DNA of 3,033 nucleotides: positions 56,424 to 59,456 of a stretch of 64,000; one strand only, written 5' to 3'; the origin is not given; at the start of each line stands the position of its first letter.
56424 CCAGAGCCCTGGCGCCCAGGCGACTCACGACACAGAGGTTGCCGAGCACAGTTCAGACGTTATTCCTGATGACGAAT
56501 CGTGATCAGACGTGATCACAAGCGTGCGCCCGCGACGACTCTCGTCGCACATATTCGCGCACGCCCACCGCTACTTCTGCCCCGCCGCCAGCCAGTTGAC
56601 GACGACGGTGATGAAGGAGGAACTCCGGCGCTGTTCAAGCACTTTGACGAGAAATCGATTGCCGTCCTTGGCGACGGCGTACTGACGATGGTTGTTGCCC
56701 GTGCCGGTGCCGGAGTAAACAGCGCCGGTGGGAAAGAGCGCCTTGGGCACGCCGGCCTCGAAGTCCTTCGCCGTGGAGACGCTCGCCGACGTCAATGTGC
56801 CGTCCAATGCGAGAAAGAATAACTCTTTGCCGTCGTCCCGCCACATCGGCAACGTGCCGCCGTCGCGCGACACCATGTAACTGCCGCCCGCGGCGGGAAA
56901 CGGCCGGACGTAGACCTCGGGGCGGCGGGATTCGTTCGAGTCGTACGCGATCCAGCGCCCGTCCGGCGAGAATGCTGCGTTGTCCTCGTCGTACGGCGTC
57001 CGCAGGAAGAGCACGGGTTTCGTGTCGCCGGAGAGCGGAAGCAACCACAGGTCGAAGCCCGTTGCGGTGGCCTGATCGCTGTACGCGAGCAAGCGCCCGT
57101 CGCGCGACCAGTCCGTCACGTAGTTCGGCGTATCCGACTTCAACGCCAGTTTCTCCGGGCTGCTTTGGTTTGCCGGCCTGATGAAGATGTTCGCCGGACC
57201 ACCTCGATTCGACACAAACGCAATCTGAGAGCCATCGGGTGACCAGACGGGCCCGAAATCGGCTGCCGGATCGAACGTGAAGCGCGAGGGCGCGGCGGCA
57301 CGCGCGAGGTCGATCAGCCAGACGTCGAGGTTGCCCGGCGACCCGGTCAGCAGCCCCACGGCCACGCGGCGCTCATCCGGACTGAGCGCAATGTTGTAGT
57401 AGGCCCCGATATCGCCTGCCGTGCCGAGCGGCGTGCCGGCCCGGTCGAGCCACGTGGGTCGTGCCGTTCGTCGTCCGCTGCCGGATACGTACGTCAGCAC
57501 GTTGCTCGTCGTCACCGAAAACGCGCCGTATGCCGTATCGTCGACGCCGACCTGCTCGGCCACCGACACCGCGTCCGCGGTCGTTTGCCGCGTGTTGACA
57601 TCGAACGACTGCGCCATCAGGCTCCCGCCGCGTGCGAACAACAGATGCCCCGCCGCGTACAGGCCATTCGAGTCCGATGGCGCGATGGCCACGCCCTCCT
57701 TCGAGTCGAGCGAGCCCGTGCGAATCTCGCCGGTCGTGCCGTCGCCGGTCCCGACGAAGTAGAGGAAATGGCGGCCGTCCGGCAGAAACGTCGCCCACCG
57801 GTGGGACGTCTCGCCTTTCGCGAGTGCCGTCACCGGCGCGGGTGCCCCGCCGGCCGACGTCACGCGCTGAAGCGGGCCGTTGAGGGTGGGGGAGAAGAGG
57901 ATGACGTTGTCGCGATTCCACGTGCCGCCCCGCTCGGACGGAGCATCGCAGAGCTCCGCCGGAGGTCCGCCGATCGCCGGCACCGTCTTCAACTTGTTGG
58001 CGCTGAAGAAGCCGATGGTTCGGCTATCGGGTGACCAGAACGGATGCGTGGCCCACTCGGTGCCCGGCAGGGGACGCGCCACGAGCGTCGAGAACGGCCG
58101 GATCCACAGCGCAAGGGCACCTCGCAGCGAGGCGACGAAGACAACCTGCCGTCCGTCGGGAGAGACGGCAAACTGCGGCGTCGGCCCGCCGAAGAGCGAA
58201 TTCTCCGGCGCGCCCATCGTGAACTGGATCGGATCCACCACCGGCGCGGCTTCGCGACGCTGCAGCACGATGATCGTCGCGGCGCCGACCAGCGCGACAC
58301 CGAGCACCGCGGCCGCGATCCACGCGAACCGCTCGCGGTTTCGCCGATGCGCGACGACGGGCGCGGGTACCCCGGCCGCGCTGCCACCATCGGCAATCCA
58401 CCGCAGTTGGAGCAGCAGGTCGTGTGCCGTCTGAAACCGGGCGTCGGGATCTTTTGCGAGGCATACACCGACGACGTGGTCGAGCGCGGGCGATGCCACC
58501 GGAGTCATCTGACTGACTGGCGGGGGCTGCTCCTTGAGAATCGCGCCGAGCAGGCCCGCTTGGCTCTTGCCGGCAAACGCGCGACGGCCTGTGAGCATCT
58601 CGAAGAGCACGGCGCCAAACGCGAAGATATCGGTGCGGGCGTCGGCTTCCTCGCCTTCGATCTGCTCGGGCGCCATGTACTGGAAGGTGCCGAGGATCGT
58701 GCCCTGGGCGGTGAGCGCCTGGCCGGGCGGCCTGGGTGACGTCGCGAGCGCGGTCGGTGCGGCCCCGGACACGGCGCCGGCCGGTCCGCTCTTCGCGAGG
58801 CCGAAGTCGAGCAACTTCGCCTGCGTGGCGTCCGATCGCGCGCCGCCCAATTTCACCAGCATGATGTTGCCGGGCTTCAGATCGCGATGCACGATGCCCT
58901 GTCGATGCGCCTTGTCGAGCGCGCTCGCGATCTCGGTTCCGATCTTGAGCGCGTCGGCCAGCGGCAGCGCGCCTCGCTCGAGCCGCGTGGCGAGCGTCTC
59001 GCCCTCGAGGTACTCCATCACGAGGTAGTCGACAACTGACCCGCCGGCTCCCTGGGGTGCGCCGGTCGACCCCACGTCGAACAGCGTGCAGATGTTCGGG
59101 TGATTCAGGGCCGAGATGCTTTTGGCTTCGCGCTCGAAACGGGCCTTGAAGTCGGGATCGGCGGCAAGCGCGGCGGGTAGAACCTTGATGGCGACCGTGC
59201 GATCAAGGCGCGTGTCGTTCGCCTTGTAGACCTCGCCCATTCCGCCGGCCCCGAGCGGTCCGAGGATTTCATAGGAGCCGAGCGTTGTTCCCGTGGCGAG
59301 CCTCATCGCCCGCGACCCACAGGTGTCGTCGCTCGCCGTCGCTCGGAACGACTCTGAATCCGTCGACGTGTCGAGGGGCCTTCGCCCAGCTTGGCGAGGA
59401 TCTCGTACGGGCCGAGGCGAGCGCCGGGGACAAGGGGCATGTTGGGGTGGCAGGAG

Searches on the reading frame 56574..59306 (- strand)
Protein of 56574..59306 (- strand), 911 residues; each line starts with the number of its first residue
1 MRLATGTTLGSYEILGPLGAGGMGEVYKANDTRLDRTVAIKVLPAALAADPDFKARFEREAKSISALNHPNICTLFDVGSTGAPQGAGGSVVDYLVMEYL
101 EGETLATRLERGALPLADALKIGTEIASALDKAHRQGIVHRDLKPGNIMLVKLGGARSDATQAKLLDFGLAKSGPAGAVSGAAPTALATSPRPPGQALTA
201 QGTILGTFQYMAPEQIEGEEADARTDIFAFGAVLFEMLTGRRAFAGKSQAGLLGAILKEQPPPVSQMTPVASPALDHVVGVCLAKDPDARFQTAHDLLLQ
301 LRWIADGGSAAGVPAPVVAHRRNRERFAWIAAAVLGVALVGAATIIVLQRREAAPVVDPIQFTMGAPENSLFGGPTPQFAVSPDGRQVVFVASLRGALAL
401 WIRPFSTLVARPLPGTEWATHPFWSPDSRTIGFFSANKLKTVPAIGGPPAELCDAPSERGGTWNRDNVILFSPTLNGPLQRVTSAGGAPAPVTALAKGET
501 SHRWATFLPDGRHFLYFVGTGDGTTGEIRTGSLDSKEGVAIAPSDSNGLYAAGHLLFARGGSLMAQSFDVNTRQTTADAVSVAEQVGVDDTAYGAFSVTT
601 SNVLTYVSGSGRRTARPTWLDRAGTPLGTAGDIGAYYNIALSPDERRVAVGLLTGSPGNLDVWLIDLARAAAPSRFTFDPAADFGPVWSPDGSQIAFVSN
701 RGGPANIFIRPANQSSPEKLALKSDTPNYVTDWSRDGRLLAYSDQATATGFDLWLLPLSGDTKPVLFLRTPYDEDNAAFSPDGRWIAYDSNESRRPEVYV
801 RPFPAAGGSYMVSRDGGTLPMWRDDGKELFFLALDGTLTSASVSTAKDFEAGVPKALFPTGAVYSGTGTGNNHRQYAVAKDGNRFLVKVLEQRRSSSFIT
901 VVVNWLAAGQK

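Call 49: find_homologous_proteins(query=window:56574-59306:-, max_evalue=1e-100)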
Query window:56574-59306:- (911 aa): 7893 proteins with E <= 1e-100 among 8000 candidates; the best 120 are listed.
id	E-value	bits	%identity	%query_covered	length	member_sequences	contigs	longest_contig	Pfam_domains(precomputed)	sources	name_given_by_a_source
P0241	0.0e+0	2049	100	100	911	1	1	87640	PF07714.24,PF00069.32,PF26549.1,PF03109.23,PF26550.2,PF07676.19,PF01636.30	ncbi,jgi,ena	ncbi:MAG: protein kinase [Acidobacteriota bacterium]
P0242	0.0e+0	1514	76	100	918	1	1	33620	PF07714.24,PF00069.32,PF26549.1,PF03109.23,PF26550.2,PF07676.19,PF01636.30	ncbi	-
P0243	0.0e+0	1409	71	100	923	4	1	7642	PF07714.24,PF00069.32,PF26549.1,PF07676.19,PF01636.30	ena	-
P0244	0.0e+0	1403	71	100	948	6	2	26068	PF07714.24,PF00069.32,PF26549.1,PF03109.23,PF26550.2,PF07676.19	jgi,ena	-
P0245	0.0e+0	1397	70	100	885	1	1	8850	PF07714.24,PF00069.32,PF26549.1,PF03109.23,PF26550.2,PF07676.19,PF01636.30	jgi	jgi:serine/threonine protein kinase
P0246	0.0e+0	1342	71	97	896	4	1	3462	PF07714.24,PF00069.32,PF26549.1,PF03109.23,PF26550.2,PF07676.19,PF01636.30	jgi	jgi:Tol biopolymer transport system component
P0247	0.0e+0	1296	65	100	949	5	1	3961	PF07714.24,PF00069.32,PF26549.1,PF26550.2,PF07676.19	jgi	-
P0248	0.0e+0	1286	67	100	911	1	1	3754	PF07714.24,PF00069.32,PF26549.1,PF03109.23,PF26550.2,PF07676.19,PF01636.30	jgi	-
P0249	0.0e+0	1263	66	98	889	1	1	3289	PF07714.24,PF10647.16,PF00069.32,PF26549.1,PF03109.23,PF26550.2,PF07676.19,PF01636.30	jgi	jgi:Tol biopolymer transport system component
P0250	0.0e+0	1247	64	100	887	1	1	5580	PF07714.24,PF00069.32,PF26549.1,PF03109.23,PF26550.2,PF07676.19,PF01636.30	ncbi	-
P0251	0.0e+0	1231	63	100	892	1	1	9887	PF07714.24,PF00069.32,PF26549.1,PF03109.23,PF26550.2,PF07676.19,PF01636.30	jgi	jgi:serine/threonine protein kinase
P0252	0.0e+0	1205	64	98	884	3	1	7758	PF07714.24,PF00069.32,PF26549.1,PF26550.2,PF07676.19,PF01636.30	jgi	-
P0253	0.0e+0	1201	62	100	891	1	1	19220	PF07714.24,PF00069.32,PF26549.1,PF03109.23,PF26550.2,PF07676.19,PF01636.30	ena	-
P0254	0.0e+0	1135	59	100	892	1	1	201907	PF07714.24,PF00069.32,PF25174.2,PF26549.1,PF03109.23,PF26550.2,PF07676.19,PF01636.30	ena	-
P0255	0.0e+0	1082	58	97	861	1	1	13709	PF07714.24,PF00069.32,PF26549.1,PF26550.2,PF07676.19,PF01636.30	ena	-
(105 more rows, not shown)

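Call 51: find_encoding_contigs(protein=P0242, flank=1500, max_places=2)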
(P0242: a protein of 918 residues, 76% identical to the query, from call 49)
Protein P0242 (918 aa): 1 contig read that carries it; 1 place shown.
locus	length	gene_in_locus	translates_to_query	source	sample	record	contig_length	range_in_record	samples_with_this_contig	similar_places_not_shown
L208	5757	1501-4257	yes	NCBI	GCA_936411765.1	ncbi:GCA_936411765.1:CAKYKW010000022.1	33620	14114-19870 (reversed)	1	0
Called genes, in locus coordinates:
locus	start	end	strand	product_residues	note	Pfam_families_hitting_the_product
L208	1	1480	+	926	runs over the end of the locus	PF00069:Pkinase, PF01636:APH (faint), PF07714:PK_Tyr_Ser-Thr, PF26549:Tricorn_N (faint), PF26550:Tricorn_2nd (faint), PF07676:PD40 (faint)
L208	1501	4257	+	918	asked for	PF00069:Pkinase, PF03109:ABC1 (faint), PF07714:PK_Tyr_Ser-Thr, PF07676:PD40 (weak), PF26549:Tricorn_N, PF26550:Tricorn_2nd (weak), PF07676:PD40 (weak), PF26549:Tricorn_N, +1 more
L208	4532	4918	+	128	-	-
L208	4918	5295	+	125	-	PF07883:Cupin_2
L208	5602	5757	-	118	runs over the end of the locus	-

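Call 52: find_encoding_contigs(protein=P0243, flank=1500, max_places=2)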
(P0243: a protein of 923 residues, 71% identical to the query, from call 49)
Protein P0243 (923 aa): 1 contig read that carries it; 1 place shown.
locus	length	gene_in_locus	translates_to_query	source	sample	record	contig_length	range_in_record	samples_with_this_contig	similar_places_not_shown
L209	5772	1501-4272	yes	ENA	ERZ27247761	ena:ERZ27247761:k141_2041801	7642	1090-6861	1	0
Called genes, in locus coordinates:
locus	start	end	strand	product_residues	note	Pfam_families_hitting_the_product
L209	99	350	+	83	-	-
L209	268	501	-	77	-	-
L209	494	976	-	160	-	PF01850:PIN (weak)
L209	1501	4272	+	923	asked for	PF00069:Pkinase, PF07714:PK_Tyr_Ser-Thr, PF01636:APH (faint), PF07676:PD40 (faint), PF26549:Tricorn_N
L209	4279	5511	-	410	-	PF02276:CytoC_RC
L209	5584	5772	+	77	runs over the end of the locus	PF02697:VAPB_antitox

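Call 53: find_encoding_contigs(protein=P0252, flank=1500, max_places=2)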
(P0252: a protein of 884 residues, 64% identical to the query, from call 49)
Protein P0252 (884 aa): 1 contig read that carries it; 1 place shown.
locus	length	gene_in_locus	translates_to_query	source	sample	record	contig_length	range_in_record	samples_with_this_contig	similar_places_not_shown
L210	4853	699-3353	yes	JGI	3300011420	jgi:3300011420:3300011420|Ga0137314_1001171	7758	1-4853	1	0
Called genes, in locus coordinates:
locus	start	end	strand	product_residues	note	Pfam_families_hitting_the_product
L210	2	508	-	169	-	?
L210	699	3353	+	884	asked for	PF00069:Pkinase, PF07714:PK_Tyr_Ser-Thr, PF01636:APH (weak), PF26549:Tricorn_N, PF26550:Tricorn_2nd, PF07676:PD40 (weak), PF26549:Tricorn_N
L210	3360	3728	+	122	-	PF01152:Bac_globin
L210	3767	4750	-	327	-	PF01261:AP_endonuc_2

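Call 54: find_encoding_contigs(protein=P0246, flank=1500, max_places=2)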
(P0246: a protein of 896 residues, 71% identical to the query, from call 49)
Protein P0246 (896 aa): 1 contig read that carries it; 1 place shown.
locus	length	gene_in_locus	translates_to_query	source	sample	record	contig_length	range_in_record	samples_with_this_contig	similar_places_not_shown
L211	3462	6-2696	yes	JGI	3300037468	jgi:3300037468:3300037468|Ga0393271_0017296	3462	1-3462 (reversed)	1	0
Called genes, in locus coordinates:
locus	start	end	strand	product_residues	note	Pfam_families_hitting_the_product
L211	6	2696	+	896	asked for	PF00069:Pkinase, PF01636:APH (faint), PF03109:ABC1 (faint), PF07714:PK_Tyr_Ser-Thr, PF26549:Tricorn_N, PF07676:PD40, PF26550:Tricorn_2nd, PF26549:Tricorn_N (weak)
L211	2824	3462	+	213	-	?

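Call 63: search_protein_families(library=pfam, proteins=[window:56574-59306:-], max_evalue=0.01)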
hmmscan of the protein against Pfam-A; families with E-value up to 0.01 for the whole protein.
window:56574-59306:- (911 aa): 7 families
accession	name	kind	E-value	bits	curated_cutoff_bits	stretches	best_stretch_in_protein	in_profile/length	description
PF00069.31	Pkinase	-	2e-42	145.9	31.7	1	12-295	1-255/263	Protein kinase domain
PF07714.23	PK_Tyr_Ser-Thr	-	5.6e-27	95.1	23.1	1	17-292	6-250/258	Protein tyrosine and serine/threonine kinase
PF07676.18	PD40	-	1.4e-22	79.5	20.9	2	675-709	3-38/38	WD40-like Beta Propeller Repeat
PF03109.22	ABC1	-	1.2e-06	28.3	22.9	1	94-172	144-215/244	ABC1 atypical kinase-like domain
PF01636.29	APH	-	8.9e-06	26.1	23.2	0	125-176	157-202/239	Phosphotransferase enzyme family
PF06293.20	Kdo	-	0.0008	19.3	21.3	1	55-169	56-167/207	Lipopolysaccharide kinase (Kdo/WaaP) family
PF00930.27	DPPIV_N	-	0.005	16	22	0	686-715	48-73/354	Dipeptidyl peptidase IV (DPP IV) N-terminal region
